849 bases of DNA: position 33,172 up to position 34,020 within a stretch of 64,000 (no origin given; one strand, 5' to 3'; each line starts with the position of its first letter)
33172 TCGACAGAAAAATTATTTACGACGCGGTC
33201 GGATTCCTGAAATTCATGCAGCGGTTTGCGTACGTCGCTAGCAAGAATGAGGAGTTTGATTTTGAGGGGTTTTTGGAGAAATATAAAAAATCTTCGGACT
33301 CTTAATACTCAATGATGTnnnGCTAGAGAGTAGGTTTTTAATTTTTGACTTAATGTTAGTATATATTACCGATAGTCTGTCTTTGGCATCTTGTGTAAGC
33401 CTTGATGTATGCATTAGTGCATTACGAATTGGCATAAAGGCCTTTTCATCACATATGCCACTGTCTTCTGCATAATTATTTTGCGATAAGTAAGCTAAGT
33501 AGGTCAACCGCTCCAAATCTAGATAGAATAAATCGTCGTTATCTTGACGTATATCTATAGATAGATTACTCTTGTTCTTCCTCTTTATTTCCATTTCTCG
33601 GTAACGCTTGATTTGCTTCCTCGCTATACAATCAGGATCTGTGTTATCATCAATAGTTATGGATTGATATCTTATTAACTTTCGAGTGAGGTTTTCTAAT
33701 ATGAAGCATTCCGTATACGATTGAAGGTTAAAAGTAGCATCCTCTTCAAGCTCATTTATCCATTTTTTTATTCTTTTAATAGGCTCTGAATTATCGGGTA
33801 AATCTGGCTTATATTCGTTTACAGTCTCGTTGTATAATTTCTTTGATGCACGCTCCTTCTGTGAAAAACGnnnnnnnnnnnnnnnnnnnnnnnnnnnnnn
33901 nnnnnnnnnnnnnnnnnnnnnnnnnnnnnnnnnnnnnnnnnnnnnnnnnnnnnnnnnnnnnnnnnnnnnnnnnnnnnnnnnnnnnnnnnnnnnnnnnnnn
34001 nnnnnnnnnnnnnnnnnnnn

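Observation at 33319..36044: Translationally coupled C5-methyltransferase plus GHKL-ATPase/HEPN-like fusion: candidate uncharacterised defence cassette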

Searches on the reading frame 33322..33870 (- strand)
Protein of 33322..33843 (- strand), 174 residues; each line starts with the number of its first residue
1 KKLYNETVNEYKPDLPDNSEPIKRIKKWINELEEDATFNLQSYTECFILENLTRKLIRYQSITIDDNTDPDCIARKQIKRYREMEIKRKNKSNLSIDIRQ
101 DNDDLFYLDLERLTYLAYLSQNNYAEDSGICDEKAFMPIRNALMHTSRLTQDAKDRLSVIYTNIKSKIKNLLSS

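Call 7: search_protein_families(library=pfam, proteins=[window:33322-33843:-], max_evalue=10)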
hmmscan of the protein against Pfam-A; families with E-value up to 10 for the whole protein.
seq(174 aa): 0 families

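Call 35: search_protein_families(library=pfam, alignment_id=A3, max_evalue=10)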
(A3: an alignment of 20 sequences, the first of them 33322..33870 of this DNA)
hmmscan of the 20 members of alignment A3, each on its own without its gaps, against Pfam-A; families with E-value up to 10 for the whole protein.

A. member 1, window:33322-33870:- (183 aa): 0 families

B. families by the number of members that match (of 20 scanned): 20 families
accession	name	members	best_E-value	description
PF09586.16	YfhO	2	0.16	Bacterial membrane protein YfhO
PF17587.7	Dmd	1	0.0091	Discriminator of mRNA degradation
PF09398.16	FOP_dimer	1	0.017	FOP N terminal dimerisation domain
PF18731.6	HEPN_Swt1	1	0.018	Swt1-like HEPN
PF14165.11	YtzH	1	0.021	YtzH-like protein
PF19534.4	DUF6059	1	0.03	Family of unknown function (DUF6059)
PF03864.22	Phage_cap_E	1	0.036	Phage major capsid protein E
PF20598.4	DUF6795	1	0.036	Domain of unknown function (DUF6795)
PF07163.17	Pex26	1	0.039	Pex26 protein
PF19440.5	TTC7_N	1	0.052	Tetratricopeptide repeat protein 7 N-terminal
PF01099.22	Uteroglobin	1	0.069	Uteroglobin family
PF05606.16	DUF777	1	0.081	Borrelia burgdorferi protein of unknown function (DUF777)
PF07199.16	DUF1411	1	0.11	Protein of unknown function (DUF1411)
PF19794.4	DUF6278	1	0.14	Family of unknown function (DUF6278)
PF14223.13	Retrotran_gag_2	1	0.14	gag-polypeptide of LTR copia-type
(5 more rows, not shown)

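Call 36: search_solved_structures(query=A3, max_evalue=10, show_alignments=3)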
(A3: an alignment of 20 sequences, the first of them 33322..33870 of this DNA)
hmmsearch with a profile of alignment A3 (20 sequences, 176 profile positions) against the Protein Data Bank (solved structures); distinct sequences matched with E-value up to 10: 4.
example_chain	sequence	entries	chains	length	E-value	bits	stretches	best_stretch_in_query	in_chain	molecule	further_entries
7dkl_A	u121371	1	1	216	0.19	14.8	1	38-83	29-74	DEP domain-containing mTOR-interacting protein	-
7pe3_A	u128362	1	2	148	0.19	14.7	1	22-108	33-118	SHSP domain-containing protein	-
7ped_B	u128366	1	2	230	0.22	14.5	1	38-83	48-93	DEP domain-containing mTOR-interacting protein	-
7owg_O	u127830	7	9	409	0.56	13.2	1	38-82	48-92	DEP domain-containing mTOR-interacting protein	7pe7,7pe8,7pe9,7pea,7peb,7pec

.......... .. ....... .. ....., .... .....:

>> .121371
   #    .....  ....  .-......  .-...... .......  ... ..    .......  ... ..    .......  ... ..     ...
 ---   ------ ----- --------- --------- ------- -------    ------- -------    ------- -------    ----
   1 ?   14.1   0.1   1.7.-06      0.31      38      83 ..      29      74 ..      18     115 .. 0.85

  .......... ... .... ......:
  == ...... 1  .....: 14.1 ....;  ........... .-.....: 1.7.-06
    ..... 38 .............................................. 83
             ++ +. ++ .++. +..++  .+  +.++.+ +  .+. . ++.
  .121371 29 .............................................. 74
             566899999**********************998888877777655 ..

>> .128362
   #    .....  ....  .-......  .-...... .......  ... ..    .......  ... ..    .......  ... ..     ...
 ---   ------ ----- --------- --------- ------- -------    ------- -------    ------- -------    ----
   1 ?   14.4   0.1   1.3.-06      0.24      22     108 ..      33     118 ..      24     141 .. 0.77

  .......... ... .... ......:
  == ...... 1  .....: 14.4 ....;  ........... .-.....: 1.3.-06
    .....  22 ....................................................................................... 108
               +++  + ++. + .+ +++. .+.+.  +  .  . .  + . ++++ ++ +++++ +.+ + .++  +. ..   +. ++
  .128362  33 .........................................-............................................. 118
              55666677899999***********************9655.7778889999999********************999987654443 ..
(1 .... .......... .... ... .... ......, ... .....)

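Call 41: predict_structure(alignment_id=A3)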
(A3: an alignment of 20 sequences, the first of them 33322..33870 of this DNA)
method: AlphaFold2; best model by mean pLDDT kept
length: 183 residues; sequences in the alignment: 20
mean_pLDDT: 84.6   pTM: 0.69
mean pLDDT of the five models: 84.6, 79.8, 79.6, 79.2, 75.4
residues with pLDDT >= 90: 53; 70-90: 116; 50-70: 14; < 50: 0
segments of 3 or more residues with pLDDT < 50: none
pLDDT, mean of each block of 10 residues (from residue 1): 81 68 77 89 89 91 92 81 91 95 88 89 84 68 84 83 89 86 79
secondary structure, 60 per line:
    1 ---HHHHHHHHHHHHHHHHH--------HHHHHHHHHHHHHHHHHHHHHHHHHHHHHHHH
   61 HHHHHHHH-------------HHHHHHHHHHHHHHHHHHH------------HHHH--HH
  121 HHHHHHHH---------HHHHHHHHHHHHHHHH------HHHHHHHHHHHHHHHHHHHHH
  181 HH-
elements in order: H4-20 H29-68 H82-100 H113-116 H119-128 H138-153 H160-182

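Call 44: fold_search(model_id=the predicted structure, library=pdb)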
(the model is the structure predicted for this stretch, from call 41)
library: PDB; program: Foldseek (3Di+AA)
matches with E <= 10: 96; with E <= 0.001: 0
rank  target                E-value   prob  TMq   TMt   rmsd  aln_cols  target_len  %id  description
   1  6zc9_A                1.8e+00  0.04  0.15  0.14  19.5       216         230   13  Structure of 14-3-3 gamma in complex with Nedd4-2 14-3-3 binding motif Ser448 (released 2021-07-21)
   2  6egc                  2.0e+00  0.09  0.20  0.24  19.4       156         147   14  Single-chain version of 2L4HC2_23 (PDB 5J0K) (released 2019-05-29)
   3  1aep                  2.3e+00  0.05  0.15  0.18  15.8       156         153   13  MOLECULAR STRUCTURE OF AN APOLIPOPROTEIN DETERMINED AT 2.5-ANGSTROMS RESOLUTION (released 1994-01-31)
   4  8to0_C                2.5e+00  0.08  0.23  0.24  22.5       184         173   16  48-nm repeating structure of doublets from mouse sperm flagella (released 2023-11-01)
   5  6s7o_E                2.7e+00  0.06  0.18  0.08  18.8       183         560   12  Cryo-EM structure of human oligosaccharyltransferase complex OST-A (released 2019-12-18)
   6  8gl3                  2.8e+00  0.08  0.21  0.20  24.0       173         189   14  De novo design of monomeric helical bundles for pH-controlled membrane lysis (released 2023-09-06)
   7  4yvm_B                3.1e+00  0.05  0.18  0.16  17.6       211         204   13  X-ray structure of Helicobacter pylori CagL-K74 (released 2015-05-13)
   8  3cxb_A                3.1e+00  0.04  0.14  0.11  16.3       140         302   10  Crystal Structure of sifa and skip (released 2008-12-02)
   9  8vl8_A                3.3e+00  0.08  0.20  0.25  20.1       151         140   12  Salmonella enterica Typhimurium taxis to serine and repellents (Tsr) ligand-binding domain with L-Ser, pH 7 (released 2024-04-03)
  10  5m4y_A                3.3e+00  0.06  0.20  0.20  21.6       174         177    9  Crystal structure of the Sec3/Sso2 complex at 2.20 angstrom resolution (released 2017-02-08)
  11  8pn9_E                3.4e+00  0.08  0.21  0.08  17.6       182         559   13  Structure of human oligosaccharyltransferase OST-A complex bound to NGI-1 (released 2024-05-08)
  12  9h4c                  3.8e+00  0.14  0.26  0.40  10.4       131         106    8  Crystal structure of the diheme 4D2 (mutant T19D) with bound Fe(III) mesoporphyrin IX (released 2025-12-03)
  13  4r61                  3.8e+00  0.08  0.20  0.25  19.5       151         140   14  Crystal structure of a rationally designed single-chain protein mimicking a trimeric gp41 N-terminal heptad-repeat regio (released 2014-12-10)
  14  8fyv_A                3.8e+00  0.07  0.20  0.25  19.6       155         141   12  Salmonella enterica serovar Typhimurium chemoreceptor Tsr (taxis to serine and repellents) ligand-binding domain in co (released 2024-05-15)
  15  8fyv_C                3.8e+00  0.04  0.15  0.19  19.4       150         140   11  Salmonella enterica serovar Typhimurium chemoreceptor Tsr (taxis to serine and repellents) ligand-binding domain in co (released 2024-05-15)
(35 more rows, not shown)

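Call 49: search_protein_representatives(alignment_id=A3)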
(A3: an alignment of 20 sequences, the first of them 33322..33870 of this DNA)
Query: 20 sequences, 176 profile positions. Proteins with E-value up to 0.001 (for the whole library): 253; up to 1e-10: 183; up to 1e-30: 70. The best 150 are listed.
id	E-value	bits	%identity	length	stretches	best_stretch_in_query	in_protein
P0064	2.3e-69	249.0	-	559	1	1-174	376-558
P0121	1.8e-67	242.8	-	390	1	1-174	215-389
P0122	2.6e-66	239.1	-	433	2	1-175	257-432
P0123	7.5e-63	227.8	-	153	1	23-174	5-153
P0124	7.3e-62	224.6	-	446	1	6-175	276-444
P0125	2.2e-60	219.8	-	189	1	4-174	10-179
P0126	5.4e-60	218.5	-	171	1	12-175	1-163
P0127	2.3e-58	213.2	-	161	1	14-173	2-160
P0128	2.7e-58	213.0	-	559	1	4-174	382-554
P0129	7.7e-56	205.0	-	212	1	1-147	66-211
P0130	2.5e-55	203.3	-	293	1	1-174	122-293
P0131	6.0e-54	198.8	-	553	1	2-174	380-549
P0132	7.2e-54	198.6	-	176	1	6-175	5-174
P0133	2.2e-53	197.0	-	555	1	1-175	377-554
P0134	2.5e-53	196.8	-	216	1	2-175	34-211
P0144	1.7e-49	184.4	-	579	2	25-174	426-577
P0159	3.8e-44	166.9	-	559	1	2-175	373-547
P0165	2.3e-39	151.3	-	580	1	1-175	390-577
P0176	5.9e-35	137.0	-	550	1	1-174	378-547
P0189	1.0e-30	123.2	-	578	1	22-173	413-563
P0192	8.6e-30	120.1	-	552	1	7-168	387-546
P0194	1.2e-29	119.7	-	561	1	39-174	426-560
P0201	3.4e-28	115.0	-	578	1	29-174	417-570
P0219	6.9e-25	104.2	-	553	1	2-174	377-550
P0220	7.8e-25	104.0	-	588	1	17-172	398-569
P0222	1.6e-24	103.0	-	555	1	24-174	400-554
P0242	3.1e-20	89.1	-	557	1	2-175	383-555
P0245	4.9e-20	88.4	-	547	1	24-174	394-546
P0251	1.3e-18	83.7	-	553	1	39-168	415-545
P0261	1.2e-16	77.3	-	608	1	44-174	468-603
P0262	1.4e-16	77.1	-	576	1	28-171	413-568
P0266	3.0e-16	76.1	-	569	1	2-174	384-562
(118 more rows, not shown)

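Call 54: search_protein_families(library=pfam, proteins=[P0194, P0219, P0220, P0222, P0245, P0251, P0261, P0262, P0266, P0189], max_evalue=1)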
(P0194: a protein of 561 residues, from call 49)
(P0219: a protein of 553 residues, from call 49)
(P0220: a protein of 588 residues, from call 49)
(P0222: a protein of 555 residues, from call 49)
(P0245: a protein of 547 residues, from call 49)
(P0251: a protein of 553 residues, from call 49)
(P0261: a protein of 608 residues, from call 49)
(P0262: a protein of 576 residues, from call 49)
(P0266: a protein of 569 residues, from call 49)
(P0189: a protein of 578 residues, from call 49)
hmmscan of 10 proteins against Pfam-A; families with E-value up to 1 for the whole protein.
P0194 (561 aa): 2 families
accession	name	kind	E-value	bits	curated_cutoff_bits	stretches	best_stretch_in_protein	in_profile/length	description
PF13589.12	HATPase_c_3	-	6.2e-18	65.6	25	1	25-138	2-114/137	Histidine kinase-, DNA gyrase B-, and HSP90-like ATPase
PF02518.31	HATPase_c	-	9.3e-07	29.7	26.4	1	25-83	5-64/111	Histidine kinase-, DNA gyrase B-, and HSP90-like ATPase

P0219 (553 aa): 2 families
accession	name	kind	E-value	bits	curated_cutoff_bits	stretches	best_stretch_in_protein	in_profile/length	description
PF13589.12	HATPase_c_3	-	7.8e-19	68.5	25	1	17-121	3-105/137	Histidine kinase-, DNA gyrase B-, and HSP90-like ATPase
PF02518.31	HATPase_c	-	1.8e-05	25.6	26.4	1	17-73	6-56/111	Histidine kinase-, DNA gyrase B-, and HSP90-like ATPase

P0220 (588 aa): 3 families
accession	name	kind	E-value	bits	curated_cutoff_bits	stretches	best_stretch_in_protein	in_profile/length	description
PF13589.12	HATPase_c_3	-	3.7e-20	72.8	25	1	25-141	2-113/137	Histidine kinase-, DNA gyrase B-, and HSP90-like ATPase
PF02518.31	HATPase_c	-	6.3e-06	27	26.4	1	26-85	6-64/111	Histidine kinase-, DNA gyrase B-, and HSP90-like ATPase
PF22130.1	Phage_gp38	-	0.046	14.4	27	1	395-424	21-53/58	Lactococcus phage gp38-like protein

P0222 (555 aa): 2 families
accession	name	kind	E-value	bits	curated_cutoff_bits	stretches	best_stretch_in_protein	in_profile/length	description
PF13589.12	HATPase_c_3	-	5.2e-21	75.5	25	1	25-146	2-120/137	Histidine kinase-, DNA gyrase B-, and HSP90-like ATPase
PF02518.31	HATPase_c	-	1.7e-05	25.6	26.4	1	25-78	5-66/111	Histidine kinase-, DNA gyrase B-, and HSP90-like ATPase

P0245 (547 aa): 3 families
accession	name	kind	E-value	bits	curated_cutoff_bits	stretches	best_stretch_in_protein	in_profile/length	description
PF13589.12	HATPase_c_3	-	1.1e-20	74.5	25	1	23-130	2-109/137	Histidine kinase-, DNA gyrase B-, and HSP90-like ATPase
PF02518.31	HATPase_c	-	2.9e-06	28.1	26.4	1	22-80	4-64/111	Histidine kinase-, DNA gyrase B-, and HSP90-like ATPase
PF10436.14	BCDHK_Adom3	-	0.024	15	24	1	335-447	53-148/160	Mitochondrial branched-chain alpha-ketoacid dehydrogenase kinase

P0251 (553 aa): 2 families
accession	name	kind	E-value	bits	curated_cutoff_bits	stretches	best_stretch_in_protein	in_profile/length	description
PF13589.12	HATPase_c_3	-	2.7e-20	73.2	25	1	27-137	3-110/137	Histidine kinase-, DNA gyrase B-, and HSP90-like ATPase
PF02518.31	HATPase_c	-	0.0043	17.9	26.4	1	27-82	6-63/111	Histidine kinase-, DNA gyrase B-, and HSP90-like ATPase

P0261 (608 aa): 3 families
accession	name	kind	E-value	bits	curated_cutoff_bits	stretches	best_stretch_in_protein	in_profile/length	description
PF13589.12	HATPase_c_3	-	3.1e-20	73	25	1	24-127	4-107/137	Histidine kinase-, DNA gyrase B-, and HSP90-like ATPase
PF02518.31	HATPase_c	-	2.7e-06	28.2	26.4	1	25-74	8-64/111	Histidine kinase-, DNA gyrase B-, and HSP90-like ATPase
PF18915.5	DUF5667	-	0.097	13.5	27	1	127-178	16-67/99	Domain of unknown function (DUF5667)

P0262 (576 aa): 2 families
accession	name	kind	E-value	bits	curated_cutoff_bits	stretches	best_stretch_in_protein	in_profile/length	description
PF13589.12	HATPase_c_3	-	5.6e-22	78.7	25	1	23-135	3-114/137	Histidine kinase-, DNA gyrase B-, and HSP90-like ATPase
PF02518.31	HATPase_c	-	1.4e-05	25.9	26.4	1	24-110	7-93/111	Histidine kinase-, DNA gyrase B-, and HSP90-like ATPase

P0266 (569 aa): 4 families
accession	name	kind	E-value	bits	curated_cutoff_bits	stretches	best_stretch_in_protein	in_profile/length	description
PF13589.12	HATPase_c_3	-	3.2e-20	73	25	1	23-136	2-114/137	Histidine kinase-, DNA gyrase B-, and HSP90-like ATPase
PF02518.31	HATPase_c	-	0.00068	20.5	26.4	1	23-80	5-64/111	Histidine kinase-, DNA gyrase B-, and HSP90-like ATPase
PF08640.17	U3_assoc_6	-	0.18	12.2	24.7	1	356-409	19-74/85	U3 small nucleolar RNA-associated protein 6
PF23729.2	Spectrin_Dys-1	-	0.18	12.2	27.6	1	516-543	18-45/90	Dystrophin-1-like, spectrin repeat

P0189 (578 aa): 3 families
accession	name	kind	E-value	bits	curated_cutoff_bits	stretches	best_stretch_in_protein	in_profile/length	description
PF13589.12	HATPase_c_3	-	1.3e-18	67.8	25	1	24-132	3-108/137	Histidine kinase-, DNA gyrase B-, and HSP90-like ATPase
PF02518.31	HATPase_c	-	0.00062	20.6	26.4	1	25-76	7-64/111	Histidine kinase-, DNA gyrase B-, and HSP90-like ATPase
PF08823.16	PG_binding_2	-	0.83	10.4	21.1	0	227-240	52-65/74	Putative peptidoglycan binding domain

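Call 78: fold_search(model_id=the predicted structure, library=viral)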
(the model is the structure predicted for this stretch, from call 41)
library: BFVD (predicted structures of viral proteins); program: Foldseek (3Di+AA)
matches with E <= 10: 173; with E <= 0.001: 0
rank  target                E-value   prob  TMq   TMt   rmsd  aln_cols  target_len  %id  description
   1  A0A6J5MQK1            1.1e+00  0.13  0.20  0.20  25.5       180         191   13  Uncharacterized protein [uncultured Caudovirales phage]
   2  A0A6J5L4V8            1.3e+00  0.16  0.25  0.20  22.7       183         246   11  Uncharacterized protein [uncultured Caudovirales phage]
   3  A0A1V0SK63            1.4e+00  0.09  0.21  0.18  16.8       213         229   14  Uncharacterized protein [Klosneuvirus KNV1]
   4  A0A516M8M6            1.6e+00  0.18  0.27  0.32  23.9       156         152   14  (no name in the UniProt tables at hand)
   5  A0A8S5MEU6            1.6e+00  0.08  0.19  0.12  21.5       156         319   14  Uncharacterized protein [Siphoviridae sp. ctYh54]
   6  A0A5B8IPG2            1.7e+00  0.13  0.23  0.05  20.0       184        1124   14  Uncharacterized protein (Fragment) [Mimiviridae sp. ChoanoV1]
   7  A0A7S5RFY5            1.7e+00  0.12  0.25  0.10  17.0       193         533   10  (no name in the UniProt tables at hand)
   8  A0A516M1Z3            1.9e+00  0.06  0.15  0.07  22.0       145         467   19  (no name in the UniProt tables at hand)
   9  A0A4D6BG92            2.0e+00  0.20  0.27  0.26  20.9       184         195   12  (no name in the UniProt tables at hand)
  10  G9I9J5                2.0e+00  0.07  0.20  0.12  17.0       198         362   12  (no name in the UniProt tables at hand)
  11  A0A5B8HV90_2          2.2e+00  0.13  0.28  0.09  15.2       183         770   15  Uncharacterized protein [Mimiviridae sp. ChoanoV1]
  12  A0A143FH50            2.3e+00  0.08  0.20  0.20  38.3       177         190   13  (no name in the UniProt tables at hand)
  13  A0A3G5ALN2            2.5e+00  0.08  0.24  0.15  21.8       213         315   14  Uncharacterized protein (Fragment) [Sylvanvirus sp.]
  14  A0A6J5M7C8            2.5e+00  0.07  0.21  0.14  19.2       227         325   11  Uncharacterized protein [uncultured Caudovirales phage]
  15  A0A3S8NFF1            2.5e+00  0.06  0.18  0.18  17.9       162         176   12  (no name in the UniProt tables at hand)
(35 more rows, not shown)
